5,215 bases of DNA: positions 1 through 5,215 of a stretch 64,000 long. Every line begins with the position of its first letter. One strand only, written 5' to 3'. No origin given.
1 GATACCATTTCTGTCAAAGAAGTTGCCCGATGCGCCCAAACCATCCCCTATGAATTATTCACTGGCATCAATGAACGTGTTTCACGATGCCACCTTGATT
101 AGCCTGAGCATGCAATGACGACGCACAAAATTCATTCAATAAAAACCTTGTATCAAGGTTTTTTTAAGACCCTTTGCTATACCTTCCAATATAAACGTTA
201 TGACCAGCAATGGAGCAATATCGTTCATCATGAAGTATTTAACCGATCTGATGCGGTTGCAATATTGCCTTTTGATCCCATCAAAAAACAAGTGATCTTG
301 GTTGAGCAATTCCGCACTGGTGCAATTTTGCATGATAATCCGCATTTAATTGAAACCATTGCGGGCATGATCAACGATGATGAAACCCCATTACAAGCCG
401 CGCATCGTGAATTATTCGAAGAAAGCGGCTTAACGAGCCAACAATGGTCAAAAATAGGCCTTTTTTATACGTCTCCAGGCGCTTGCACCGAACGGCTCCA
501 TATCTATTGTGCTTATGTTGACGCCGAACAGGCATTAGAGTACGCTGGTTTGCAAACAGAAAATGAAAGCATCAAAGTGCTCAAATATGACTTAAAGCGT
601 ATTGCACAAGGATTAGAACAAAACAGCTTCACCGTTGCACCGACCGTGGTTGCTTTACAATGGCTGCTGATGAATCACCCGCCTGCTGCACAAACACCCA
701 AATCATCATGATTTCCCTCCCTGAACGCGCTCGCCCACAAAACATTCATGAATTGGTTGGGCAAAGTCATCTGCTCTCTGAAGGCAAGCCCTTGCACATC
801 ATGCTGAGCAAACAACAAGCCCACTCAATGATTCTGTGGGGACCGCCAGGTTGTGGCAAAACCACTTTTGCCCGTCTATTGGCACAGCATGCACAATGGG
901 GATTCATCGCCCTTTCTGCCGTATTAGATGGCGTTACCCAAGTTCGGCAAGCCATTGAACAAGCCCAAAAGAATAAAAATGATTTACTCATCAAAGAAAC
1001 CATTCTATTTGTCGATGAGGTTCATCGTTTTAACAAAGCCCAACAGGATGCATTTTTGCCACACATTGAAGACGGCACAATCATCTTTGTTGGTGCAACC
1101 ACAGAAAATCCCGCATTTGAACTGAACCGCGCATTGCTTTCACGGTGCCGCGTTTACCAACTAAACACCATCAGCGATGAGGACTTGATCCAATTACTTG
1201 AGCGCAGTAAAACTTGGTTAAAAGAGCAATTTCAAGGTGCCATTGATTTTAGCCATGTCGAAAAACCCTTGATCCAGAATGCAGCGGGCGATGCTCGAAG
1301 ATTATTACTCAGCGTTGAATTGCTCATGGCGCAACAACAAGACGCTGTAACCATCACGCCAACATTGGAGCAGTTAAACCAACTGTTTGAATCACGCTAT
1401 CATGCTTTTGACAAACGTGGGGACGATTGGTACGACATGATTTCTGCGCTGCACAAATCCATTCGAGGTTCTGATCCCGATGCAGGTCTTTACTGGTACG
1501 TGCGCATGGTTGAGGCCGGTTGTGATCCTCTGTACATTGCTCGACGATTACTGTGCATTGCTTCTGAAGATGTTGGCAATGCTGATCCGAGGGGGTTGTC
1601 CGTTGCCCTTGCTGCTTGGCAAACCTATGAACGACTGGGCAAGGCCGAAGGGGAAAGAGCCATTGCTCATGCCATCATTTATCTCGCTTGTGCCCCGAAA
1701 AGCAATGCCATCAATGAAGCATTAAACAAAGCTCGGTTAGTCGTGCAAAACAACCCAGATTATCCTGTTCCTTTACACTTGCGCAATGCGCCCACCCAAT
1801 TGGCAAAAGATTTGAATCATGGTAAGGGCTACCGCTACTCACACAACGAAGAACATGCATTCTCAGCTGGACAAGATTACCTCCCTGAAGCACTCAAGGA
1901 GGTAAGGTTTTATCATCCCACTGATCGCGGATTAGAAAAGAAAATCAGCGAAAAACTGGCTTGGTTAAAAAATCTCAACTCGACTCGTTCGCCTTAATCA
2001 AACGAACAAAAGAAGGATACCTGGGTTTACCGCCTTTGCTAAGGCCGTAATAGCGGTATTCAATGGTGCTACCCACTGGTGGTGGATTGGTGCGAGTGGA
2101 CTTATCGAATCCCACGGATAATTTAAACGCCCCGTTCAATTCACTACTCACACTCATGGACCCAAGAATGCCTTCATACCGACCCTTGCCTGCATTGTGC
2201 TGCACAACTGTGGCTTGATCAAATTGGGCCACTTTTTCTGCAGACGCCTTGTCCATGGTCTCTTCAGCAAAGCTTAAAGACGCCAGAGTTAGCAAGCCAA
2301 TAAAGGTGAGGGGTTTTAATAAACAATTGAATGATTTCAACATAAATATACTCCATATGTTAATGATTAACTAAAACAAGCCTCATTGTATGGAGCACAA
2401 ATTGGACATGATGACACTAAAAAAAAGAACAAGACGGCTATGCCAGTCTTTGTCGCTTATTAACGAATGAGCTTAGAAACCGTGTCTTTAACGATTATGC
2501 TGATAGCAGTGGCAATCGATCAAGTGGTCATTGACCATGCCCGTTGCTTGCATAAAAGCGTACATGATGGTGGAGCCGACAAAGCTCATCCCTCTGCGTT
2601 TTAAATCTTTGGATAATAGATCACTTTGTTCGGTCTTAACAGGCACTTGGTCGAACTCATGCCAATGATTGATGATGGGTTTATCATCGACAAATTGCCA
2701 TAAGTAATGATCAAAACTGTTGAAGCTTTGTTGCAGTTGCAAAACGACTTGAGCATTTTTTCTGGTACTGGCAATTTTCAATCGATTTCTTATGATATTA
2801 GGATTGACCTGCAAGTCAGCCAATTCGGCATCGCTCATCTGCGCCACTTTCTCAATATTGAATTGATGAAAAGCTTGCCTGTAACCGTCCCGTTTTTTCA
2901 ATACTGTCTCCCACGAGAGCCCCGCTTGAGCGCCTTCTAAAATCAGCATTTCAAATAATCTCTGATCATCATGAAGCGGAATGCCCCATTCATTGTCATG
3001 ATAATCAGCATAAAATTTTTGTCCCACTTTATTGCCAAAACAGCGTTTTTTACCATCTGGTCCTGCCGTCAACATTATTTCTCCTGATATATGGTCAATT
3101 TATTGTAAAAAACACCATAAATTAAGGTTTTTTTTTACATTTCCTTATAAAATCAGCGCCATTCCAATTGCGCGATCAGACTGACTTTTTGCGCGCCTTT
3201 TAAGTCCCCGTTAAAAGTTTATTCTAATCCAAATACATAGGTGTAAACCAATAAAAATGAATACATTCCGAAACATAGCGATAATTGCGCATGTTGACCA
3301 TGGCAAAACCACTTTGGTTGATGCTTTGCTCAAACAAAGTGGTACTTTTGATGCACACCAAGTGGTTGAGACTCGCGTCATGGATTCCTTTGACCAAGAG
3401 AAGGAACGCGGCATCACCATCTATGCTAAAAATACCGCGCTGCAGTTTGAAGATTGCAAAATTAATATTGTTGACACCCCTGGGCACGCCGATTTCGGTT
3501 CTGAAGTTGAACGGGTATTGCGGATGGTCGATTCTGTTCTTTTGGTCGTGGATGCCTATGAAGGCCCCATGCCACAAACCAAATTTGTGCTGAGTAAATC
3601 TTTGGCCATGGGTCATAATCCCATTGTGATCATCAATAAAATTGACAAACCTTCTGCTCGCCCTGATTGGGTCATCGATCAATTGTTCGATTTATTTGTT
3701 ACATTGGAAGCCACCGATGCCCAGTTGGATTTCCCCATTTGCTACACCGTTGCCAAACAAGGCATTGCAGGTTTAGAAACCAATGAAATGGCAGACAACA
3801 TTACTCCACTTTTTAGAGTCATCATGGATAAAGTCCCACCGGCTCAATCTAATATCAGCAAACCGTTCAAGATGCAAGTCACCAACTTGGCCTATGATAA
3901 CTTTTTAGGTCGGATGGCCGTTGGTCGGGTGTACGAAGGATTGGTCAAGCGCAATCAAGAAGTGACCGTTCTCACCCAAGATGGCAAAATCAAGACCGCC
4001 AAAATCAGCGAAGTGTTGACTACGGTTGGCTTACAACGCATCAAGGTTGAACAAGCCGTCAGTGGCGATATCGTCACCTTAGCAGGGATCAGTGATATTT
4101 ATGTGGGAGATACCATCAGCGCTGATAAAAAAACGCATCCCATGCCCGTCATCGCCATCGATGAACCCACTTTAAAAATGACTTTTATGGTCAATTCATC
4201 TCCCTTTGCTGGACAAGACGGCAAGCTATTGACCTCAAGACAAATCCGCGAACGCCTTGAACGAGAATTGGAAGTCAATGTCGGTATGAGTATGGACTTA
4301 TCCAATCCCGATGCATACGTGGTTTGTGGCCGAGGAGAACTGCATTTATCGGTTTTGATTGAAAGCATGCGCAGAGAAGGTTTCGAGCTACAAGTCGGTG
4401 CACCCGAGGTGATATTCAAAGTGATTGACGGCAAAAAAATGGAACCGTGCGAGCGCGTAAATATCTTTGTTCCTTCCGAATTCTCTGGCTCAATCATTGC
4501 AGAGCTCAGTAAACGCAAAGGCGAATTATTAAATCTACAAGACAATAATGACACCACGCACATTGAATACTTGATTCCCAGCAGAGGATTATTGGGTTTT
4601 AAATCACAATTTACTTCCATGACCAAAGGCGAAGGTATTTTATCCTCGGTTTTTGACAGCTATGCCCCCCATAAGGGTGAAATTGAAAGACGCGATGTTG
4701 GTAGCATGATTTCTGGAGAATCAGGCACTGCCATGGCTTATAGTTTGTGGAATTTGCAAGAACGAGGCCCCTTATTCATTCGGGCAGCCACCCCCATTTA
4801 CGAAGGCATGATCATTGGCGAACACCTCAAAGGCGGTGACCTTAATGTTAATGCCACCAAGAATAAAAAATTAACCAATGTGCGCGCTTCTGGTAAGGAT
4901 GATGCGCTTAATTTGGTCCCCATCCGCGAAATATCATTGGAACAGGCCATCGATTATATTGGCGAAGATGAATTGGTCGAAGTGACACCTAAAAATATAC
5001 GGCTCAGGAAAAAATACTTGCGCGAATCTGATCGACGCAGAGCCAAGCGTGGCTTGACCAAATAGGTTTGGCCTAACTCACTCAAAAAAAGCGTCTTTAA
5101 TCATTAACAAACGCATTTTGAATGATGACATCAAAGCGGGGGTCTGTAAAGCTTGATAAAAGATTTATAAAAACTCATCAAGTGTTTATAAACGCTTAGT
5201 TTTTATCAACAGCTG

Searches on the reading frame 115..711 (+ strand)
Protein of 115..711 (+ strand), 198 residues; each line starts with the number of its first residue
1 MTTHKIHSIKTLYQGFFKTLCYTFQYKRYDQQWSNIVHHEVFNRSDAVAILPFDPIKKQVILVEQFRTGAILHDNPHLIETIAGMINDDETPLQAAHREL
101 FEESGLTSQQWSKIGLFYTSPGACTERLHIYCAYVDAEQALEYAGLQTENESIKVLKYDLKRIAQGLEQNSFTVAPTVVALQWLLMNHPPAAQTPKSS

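Call 51: search_protein_families(library=pfam, proteins=[window:115-711:+], max_evalue=0.00001)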
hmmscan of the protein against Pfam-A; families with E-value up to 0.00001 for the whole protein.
window:115-711:+ (198 aa): 1 family
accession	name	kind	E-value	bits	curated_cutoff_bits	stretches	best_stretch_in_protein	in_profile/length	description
PF00293.34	NUDIX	-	5.8e-13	49.4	21.1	1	46-146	4-103/134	NUDIX domain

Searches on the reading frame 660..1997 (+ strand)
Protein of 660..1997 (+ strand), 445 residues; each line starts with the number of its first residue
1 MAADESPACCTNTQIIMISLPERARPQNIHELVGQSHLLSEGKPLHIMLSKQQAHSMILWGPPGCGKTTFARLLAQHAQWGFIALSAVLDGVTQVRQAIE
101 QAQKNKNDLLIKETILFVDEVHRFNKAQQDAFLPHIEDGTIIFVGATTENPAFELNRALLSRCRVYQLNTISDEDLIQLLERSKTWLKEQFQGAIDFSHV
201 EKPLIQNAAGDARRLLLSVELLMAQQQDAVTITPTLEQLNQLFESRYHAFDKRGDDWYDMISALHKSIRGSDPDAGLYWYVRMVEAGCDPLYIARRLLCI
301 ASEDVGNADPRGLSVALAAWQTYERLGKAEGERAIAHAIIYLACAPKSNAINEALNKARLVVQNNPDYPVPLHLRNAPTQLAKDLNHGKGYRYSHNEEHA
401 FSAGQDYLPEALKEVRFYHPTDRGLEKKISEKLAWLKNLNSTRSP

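Call 51: search_protein_families(library=pfam, proteins=[window:660-1997:+], max_evalue=0.00001)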
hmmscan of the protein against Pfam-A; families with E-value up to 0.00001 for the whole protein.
window:660-1997:+ (445 aa): 5 families
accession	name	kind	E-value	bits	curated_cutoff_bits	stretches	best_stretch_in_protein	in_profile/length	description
PF12002.13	MgsA_C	-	1.2e-64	217.6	27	1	270-436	1-166/167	MgsA AAA+ ATPase C terminal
PF00004.35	AAA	-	1.1e-17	65.1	21.2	1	57-165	1-125/131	ATPase family associated with various cellular activities (AAA)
PF16193.11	AAA_assoc_2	-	2.7e-17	63.2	34.3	1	202-269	13-81/81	AAA C-terminal domain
PF05496.18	RuvB_N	-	2e-11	44.4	27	1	25-147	2-120/159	Holliday junction DNA helicase RuvB P-loop domain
PF07728.20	AAA_5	-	7.8e-07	29.6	22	0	57-143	2-97/139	AAA domain (dynein-related subfamily)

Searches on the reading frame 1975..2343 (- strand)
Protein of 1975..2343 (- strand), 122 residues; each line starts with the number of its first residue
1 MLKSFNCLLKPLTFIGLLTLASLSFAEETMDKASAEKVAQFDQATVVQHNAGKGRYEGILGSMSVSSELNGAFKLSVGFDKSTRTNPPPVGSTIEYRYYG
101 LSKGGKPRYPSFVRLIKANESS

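Call 51: search_protein_families(library=pfam, proteins=[window:1975-2343:-], max_evalue=0.00001)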
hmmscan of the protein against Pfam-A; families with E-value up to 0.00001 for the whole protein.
window:1975-2343:- (122 aa): 1 family
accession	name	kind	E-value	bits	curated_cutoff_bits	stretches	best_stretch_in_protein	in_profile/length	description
PF14743.12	DNA_ligase_OB_2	-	9.4e-20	70.8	28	1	52-115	2-65/66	DNA ligase OB-like domain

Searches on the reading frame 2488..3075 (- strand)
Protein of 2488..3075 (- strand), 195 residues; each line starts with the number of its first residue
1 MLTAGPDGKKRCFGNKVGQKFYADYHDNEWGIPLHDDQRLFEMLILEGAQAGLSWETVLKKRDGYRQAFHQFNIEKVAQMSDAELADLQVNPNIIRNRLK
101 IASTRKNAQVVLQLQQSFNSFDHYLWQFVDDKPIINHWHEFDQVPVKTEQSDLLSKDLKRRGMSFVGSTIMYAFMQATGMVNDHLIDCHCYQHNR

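Call 51: search_protein_families(library=pfam, proteins=[window:2488-3075:-], max_evalue=0.00001)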
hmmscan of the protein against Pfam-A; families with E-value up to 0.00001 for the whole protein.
window:2488-3075:- (195 aa): 1 family
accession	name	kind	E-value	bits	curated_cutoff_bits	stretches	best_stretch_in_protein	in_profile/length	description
PF03352.18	Adenine_glyco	-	1.4e-79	266.5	25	1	19-190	5-176/177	Methyladenine glycosylase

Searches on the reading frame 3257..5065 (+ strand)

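Call 51: search_protein_families(library=pfam, proteins=[window:3257-5065:+], max_evalue=0.00001)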
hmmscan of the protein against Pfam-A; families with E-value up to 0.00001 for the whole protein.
window:3257-5065:+ (602 aa): 6 families
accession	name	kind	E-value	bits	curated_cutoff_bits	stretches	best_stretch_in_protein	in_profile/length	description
PF00009.33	GTP_EFTU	-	1.9e-54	184.6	26.5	1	3-194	2-187/188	Elongation factor Tu GTP binding domain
PF21018.2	BipA_C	-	1.1e-44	151.2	23.8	1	482-589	2-109/110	TypA/BipA C-terminal domain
PF00679.30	EFG_C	-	3.2e-23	82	27.9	1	394-477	2-86/89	Elongation factor G C-terminus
PF03144.31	GTP_EFTU_D2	-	2.1e-11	44.5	30.3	1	218-287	1-72/73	Elongation factor Tu domain 2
PF22042.2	EF-G_D2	-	3.1e-11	43.6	27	1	203-288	1-82/84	Elongation factor G domain 2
PF01926.29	MMR_HSR1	-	4.5e-06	27.2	21.9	0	7-128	2-113/113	50S ribosome-binding GTPase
